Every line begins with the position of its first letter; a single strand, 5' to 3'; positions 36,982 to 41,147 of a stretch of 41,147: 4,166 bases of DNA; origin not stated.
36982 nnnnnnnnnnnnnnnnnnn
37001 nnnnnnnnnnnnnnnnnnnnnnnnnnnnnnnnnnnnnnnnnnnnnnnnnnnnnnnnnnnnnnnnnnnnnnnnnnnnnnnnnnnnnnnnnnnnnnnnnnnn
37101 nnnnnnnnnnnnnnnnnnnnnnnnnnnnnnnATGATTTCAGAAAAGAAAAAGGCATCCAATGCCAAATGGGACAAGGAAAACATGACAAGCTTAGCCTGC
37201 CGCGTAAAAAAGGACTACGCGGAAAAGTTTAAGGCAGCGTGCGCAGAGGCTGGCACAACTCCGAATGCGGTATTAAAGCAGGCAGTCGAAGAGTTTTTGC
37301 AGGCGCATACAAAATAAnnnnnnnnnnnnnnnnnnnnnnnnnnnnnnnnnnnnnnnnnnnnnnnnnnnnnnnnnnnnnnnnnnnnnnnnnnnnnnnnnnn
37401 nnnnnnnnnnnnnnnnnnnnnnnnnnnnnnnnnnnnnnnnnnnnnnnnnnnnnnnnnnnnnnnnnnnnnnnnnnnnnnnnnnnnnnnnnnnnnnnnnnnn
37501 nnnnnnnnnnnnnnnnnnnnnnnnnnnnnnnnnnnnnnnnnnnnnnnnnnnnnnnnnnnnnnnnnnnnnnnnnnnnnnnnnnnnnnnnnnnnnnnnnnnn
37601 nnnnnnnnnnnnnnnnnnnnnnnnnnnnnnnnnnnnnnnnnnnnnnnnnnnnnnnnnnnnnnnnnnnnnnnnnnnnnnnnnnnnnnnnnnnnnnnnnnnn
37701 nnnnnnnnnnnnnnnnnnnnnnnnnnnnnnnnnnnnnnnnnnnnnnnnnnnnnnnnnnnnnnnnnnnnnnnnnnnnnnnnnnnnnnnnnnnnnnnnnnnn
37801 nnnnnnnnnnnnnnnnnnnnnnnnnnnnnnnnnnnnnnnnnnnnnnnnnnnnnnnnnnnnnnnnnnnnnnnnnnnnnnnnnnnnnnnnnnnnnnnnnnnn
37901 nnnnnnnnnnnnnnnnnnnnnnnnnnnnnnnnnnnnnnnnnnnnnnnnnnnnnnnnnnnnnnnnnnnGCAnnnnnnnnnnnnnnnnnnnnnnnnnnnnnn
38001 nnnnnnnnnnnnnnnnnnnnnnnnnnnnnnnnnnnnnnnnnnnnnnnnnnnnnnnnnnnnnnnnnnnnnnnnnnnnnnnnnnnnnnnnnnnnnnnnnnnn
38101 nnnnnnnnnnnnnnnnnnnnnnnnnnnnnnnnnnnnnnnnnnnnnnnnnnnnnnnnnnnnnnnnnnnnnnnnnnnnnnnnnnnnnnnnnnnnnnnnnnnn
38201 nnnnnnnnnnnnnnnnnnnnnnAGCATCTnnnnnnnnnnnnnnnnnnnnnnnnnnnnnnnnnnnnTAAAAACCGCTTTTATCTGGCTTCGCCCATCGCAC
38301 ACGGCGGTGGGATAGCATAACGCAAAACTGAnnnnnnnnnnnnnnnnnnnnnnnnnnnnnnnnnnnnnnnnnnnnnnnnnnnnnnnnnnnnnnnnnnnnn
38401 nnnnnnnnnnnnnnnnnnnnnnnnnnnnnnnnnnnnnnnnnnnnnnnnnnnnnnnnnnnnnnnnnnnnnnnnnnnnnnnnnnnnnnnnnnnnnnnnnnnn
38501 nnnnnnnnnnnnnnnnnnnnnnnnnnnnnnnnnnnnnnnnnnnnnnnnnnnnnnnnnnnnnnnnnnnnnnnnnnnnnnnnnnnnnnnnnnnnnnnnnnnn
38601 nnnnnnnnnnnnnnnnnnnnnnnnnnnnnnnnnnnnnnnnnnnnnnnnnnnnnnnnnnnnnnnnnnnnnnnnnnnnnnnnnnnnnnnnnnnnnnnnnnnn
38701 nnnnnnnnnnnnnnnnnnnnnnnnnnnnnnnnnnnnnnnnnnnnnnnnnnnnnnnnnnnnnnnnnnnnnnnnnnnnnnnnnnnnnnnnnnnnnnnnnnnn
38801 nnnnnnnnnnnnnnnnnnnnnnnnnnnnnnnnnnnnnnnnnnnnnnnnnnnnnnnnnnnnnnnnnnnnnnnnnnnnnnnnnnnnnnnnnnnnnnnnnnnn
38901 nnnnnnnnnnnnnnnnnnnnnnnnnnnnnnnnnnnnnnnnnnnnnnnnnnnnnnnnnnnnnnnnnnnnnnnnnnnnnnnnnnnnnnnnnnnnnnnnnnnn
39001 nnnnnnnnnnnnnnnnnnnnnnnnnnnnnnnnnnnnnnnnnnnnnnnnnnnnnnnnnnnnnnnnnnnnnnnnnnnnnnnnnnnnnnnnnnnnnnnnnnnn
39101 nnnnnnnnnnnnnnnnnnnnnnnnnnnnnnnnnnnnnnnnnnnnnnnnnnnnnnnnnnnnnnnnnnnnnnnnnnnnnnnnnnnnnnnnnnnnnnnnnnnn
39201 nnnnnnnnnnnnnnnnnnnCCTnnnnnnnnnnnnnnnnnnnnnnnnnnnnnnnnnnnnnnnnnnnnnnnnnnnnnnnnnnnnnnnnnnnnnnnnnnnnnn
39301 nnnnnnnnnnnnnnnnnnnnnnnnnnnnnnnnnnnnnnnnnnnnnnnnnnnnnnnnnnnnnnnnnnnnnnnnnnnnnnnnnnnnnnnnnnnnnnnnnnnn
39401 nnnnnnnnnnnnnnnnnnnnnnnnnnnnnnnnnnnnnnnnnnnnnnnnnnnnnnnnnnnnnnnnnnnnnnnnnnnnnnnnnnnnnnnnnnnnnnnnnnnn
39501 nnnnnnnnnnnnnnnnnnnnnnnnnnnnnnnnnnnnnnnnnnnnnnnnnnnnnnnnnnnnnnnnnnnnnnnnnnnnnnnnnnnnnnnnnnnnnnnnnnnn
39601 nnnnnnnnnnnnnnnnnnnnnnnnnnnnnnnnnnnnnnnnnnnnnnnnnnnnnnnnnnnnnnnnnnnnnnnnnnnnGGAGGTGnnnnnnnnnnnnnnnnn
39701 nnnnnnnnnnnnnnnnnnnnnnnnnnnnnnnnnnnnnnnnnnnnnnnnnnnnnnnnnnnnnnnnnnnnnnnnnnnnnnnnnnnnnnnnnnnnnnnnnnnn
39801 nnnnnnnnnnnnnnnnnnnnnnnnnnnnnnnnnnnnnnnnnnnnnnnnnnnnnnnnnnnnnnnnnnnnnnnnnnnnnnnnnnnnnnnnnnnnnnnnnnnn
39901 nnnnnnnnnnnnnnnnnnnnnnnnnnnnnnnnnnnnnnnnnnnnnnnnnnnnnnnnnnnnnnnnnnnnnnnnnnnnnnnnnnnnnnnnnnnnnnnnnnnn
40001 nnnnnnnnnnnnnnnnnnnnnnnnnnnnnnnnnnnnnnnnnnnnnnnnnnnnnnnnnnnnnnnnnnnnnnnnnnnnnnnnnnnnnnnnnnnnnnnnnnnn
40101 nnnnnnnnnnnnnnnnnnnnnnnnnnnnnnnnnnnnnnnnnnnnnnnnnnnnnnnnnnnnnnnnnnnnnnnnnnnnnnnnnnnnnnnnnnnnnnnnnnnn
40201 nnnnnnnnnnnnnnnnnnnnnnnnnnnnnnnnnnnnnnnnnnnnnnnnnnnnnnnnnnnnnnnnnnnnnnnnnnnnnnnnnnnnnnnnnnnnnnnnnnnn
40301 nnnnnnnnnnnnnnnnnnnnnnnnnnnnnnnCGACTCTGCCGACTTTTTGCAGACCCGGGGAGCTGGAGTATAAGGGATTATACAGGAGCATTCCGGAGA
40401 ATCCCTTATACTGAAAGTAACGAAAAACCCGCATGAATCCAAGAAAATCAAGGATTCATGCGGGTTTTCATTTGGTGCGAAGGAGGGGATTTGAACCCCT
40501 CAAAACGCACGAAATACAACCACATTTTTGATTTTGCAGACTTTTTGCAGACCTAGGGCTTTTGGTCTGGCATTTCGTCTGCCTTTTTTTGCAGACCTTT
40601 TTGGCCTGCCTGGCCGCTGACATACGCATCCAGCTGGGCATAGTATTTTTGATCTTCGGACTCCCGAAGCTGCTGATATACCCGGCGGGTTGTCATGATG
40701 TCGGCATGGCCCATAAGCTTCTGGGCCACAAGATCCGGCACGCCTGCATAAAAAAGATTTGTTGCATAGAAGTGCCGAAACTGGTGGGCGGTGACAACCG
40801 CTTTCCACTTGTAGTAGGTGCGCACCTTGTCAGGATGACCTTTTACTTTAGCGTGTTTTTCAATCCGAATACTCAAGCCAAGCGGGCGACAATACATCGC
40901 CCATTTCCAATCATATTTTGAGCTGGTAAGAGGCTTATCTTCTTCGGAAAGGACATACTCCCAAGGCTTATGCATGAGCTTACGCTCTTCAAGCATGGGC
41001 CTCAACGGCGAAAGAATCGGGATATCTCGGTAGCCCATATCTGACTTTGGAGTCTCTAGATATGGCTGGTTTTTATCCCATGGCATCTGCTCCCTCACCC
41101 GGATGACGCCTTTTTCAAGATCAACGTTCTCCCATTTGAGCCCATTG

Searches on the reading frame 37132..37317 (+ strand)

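Call 5: search_protein_families(library=pfam, proteins=[window:37132-37317:+], max_evalue=0.1)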
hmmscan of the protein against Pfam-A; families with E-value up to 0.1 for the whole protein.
window:37132-37317:+ (61 aa): 3 families
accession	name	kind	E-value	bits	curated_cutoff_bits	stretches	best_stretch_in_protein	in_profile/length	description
PF09274.16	ParG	-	0.00013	22.5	21.4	1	28-59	44-75/76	ParG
PF23807.1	RHH_10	-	0.031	15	27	1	9-50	14-55/84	Ribbon-helix-helix protein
PF21775.3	PutA_1st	-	0.063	13.2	27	1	31-56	6-31/33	PutA, RHH domain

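Call 6: search_protein_families(library=phrogs, proteins=[window:37132-37317:+], max_evalue=0.1)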
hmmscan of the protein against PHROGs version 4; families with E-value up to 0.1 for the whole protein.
window:37132-37317:+ (61 aa): 6 families
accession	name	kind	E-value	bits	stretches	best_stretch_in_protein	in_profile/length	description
phrog_582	-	transcription regulation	0.0014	19.9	1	9-60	48-99/105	Arc-like repressor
phrog_13890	-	unknown function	0.0052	17.7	1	3-57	2-56/73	-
phrog_4692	-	moron, auxiliary metabolic gene and host takeover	0.02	16.6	1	5-54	44-93/96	antitoxin from a toxin-antitoxin system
phrog_1016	-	unknown function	0.022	16.3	1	7-50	19-62/90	-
phrog_3180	-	transcription regulation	0.026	15.5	1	24-61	11-48/50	Arc-like repressor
phrog_9615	-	unknown function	0.086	13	1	4-60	127-183/349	-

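Call 67: search_protein_families(library=padloc, proteins=[window:37132-37314:+], max_evalue=0.01)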
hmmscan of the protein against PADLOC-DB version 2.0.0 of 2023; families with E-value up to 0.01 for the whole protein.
window:37132-37314:+ (61 aa): 0 families

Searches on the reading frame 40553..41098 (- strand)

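Call 32: search_protein_families(library=phrogs, proteins=[window:40553-41098:-], max_evalue=0.001)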
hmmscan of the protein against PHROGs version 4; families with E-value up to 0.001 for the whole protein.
window:40553-41098:- (181 aa): 4 families
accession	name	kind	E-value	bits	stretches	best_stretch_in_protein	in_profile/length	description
phrog_1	-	integration and excision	4.7e-22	80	1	13-168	327-459/611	integrase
phrog_216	-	integration and excision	6.9e-14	52.6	1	23-160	122-240/301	integrase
phrog_7685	-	integration and excision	3.7e-08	34.2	1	95-152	171-231/240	integrase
phrog_23271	-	unknown function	3.1e-07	31.3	1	102-145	9-51/67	-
